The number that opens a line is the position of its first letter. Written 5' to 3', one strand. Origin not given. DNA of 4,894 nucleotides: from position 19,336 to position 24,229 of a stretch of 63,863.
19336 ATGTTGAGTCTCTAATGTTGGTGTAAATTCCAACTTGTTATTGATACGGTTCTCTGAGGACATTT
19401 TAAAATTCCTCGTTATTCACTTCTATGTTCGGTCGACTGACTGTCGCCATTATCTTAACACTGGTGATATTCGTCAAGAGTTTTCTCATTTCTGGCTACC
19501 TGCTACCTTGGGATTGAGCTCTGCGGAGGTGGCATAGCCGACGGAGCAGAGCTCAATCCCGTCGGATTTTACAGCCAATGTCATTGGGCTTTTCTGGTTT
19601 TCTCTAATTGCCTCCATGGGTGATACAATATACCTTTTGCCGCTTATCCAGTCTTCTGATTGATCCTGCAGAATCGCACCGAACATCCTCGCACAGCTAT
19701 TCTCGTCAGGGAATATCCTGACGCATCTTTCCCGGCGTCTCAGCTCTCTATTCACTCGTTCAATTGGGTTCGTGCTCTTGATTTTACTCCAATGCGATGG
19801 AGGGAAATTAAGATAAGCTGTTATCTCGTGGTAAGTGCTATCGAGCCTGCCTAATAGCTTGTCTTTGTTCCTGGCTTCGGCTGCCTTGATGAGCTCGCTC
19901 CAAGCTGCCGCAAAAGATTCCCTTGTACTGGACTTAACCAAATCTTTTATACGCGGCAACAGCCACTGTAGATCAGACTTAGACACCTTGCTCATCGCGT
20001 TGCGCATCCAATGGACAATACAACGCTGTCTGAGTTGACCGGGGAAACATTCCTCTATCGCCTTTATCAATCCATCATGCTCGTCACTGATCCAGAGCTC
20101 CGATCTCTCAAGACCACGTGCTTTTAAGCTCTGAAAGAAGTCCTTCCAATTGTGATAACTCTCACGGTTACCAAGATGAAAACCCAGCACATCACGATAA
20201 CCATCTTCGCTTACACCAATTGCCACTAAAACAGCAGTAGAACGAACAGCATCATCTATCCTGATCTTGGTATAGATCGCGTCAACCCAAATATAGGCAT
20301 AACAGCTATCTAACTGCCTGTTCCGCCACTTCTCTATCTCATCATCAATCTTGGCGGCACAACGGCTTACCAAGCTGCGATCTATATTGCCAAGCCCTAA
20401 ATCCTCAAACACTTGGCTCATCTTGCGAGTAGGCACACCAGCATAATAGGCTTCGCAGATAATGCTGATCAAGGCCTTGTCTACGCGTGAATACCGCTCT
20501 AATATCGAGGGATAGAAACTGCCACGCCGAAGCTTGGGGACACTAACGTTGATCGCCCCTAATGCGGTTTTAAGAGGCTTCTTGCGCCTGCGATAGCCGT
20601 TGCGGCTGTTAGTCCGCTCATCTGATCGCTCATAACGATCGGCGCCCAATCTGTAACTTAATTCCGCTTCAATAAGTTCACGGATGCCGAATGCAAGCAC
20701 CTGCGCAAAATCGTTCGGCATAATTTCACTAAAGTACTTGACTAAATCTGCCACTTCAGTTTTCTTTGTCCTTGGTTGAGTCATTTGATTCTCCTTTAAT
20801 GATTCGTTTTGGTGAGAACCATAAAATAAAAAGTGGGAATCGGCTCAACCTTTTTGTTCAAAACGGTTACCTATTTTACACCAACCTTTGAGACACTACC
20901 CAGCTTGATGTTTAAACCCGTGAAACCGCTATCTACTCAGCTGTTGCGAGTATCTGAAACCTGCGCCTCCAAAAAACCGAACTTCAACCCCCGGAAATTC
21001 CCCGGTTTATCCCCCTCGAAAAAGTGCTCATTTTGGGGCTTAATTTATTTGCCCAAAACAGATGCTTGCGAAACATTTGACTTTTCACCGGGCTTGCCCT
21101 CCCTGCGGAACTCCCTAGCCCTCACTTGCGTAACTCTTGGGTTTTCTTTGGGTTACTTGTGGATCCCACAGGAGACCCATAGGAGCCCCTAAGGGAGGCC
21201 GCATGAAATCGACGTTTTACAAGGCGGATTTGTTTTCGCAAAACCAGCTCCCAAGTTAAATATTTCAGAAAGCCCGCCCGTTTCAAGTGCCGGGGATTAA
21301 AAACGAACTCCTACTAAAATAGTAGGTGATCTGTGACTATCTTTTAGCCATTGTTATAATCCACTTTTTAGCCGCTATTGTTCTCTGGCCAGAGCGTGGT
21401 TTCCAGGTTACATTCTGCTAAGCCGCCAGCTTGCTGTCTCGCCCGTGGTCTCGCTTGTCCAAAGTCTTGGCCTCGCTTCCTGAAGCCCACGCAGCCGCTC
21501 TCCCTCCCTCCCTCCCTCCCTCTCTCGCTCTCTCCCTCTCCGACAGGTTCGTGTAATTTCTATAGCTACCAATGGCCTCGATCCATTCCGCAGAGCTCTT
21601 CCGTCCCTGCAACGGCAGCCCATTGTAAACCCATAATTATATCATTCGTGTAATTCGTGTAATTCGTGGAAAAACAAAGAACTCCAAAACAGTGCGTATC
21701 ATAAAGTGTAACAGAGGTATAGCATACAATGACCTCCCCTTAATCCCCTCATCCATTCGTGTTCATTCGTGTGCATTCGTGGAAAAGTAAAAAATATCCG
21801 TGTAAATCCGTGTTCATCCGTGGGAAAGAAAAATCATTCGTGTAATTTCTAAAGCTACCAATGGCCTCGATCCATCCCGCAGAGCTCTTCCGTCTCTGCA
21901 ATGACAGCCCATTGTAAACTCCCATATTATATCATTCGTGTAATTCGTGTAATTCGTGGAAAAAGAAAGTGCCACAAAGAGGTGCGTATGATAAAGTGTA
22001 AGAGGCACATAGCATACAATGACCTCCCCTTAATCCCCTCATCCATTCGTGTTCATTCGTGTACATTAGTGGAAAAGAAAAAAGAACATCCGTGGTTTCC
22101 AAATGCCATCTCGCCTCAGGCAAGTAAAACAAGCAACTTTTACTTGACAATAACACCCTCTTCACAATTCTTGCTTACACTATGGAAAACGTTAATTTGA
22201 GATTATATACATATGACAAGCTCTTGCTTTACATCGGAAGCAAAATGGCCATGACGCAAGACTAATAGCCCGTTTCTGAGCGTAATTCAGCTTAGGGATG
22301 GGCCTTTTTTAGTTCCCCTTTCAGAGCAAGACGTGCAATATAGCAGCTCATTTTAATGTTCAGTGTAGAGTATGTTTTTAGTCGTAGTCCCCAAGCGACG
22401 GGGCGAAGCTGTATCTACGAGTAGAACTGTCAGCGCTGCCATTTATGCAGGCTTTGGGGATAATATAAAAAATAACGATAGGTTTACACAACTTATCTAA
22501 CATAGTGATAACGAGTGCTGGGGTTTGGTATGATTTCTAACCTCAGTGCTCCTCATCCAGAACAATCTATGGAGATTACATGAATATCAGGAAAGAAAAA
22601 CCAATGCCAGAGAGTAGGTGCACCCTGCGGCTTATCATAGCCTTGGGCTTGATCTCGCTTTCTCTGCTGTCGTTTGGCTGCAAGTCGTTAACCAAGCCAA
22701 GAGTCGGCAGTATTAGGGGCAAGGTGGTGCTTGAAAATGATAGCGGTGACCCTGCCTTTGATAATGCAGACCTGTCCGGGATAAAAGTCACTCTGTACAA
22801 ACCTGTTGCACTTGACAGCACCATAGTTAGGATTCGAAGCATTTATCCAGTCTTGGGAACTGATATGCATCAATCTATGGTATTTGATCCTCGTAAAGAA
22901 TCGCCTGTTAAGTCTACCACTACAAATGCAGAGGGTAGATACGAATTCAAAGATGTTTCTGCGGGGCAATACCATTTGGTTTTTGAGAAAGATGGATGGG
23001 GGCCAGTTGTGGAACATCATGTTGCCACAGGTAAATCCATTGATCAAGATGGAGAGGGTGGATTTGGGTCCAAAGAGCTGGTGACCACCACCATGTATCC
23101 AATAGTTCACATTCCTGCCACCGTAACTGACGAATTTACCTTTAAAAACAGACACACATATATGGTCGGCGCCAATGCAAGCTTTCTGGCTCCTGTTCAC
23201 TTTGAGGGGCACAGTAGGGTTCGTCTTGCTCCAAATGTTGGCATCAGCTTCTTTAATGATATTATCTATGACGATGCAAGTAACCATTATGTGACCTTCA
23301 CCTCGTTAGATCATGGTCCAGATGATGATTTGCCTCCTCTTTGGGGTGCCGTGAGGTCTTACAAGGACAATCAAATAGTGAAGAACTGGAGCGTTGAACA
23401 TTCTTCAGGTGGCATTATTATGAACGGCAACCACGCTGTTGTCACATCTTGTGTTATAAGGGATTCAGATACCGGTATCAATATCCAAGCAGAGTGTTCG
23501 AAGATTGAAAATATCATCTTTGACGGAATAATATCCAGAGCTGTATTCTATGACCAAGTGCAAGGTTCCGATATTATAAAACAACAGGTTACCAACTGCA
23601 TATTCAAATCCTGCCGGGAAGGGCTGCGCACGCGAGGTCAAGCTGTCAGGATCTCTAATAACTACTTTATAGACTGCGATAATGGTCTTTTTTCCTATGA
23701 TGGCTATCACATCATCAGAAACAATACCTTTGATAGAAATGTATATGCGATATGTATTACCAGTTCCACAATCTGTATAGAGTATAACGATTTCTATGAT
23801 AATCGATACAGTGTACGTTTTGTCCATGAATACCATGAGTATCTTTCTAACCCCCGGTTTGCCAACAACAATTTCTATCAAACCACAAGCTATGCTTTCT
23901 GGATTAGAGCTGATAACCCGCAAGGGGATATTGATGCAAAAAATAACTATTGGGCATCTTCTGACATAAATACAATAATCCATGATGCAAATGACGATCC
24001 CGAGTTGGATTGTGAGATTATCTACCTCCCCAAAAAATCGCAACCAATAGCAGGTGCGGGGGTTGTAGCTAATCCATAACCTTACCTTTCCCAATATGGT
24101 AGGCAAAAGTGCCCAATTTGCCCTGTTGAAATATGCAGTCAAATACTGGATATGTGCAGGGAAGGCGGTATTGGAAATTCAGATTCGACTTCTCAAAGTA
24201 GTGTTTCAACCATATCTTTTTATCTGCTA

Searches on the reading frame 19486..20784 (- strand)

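Call 64: search_protein_families(library=pfam, proteins=[window:19486-20784:-], max_evalue=0.00001)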
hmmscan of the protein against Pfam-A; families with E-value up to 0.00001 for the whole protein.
window:19486-20784:- (432 aa): 2 families
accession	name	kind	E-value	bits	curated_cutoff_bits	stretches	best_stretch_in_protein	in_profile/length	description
PF00872.24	Transposase_mut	-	5.6e-111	371.5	21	1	23-381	23-378/379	Transposase, Mutator family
PF10551.15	MULE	-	2e-08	35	27.6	1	184-262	16-99/99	MULE transposase domain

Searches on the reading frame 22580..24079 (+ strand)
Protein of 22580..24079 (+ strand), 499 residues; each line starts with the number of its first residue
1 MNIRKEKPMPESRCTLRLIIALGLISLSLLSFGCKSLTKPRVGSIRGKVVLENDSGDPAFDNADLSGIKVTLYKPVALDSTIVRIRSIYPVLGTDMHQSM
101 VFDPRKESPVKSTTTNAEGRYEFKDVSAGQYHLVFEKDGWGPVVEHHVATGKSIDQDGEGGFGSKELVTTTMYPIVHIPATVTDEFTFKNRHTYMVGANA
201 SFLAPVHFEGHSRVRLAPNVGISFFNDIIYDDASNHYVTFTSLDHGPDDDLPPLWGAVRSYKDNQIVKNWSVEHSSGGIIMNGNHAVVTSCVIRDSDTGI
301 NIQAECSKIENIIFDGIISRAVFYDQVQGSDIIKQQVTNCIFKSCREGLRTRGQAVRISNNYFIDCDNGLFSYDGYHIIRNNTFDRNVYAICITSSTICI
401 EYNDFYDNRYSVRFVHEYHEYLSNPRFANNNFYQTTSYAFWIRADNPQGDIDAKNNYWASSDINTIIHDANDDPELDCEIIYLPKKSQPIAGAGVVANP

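Call 64: search_protein_families(library=pfam, proteins=[window:22580-24079:+], max_evalue=0.00001)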
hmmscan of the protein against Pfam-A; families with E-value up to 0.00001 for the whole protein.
window:22580-24079:+ (499 aa): 3 families
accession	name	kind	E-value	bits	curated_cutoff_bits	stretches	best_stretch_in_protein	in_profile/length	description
PF05048.19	NosD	-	3.9e-09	36.7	23.6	1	264-438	3-175/212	Periplasmic copper-binding protein (NosD)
PF13620.12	CarboxypepD_reg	-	2.9e-07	31.2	32.3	1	108-149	27-70/82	Carboxypeptidase regulatory-like domain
PF17210.9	SdrD_B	-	3.7e-06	27.5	29.7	0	106-163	35-92/112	SdrD B-like domain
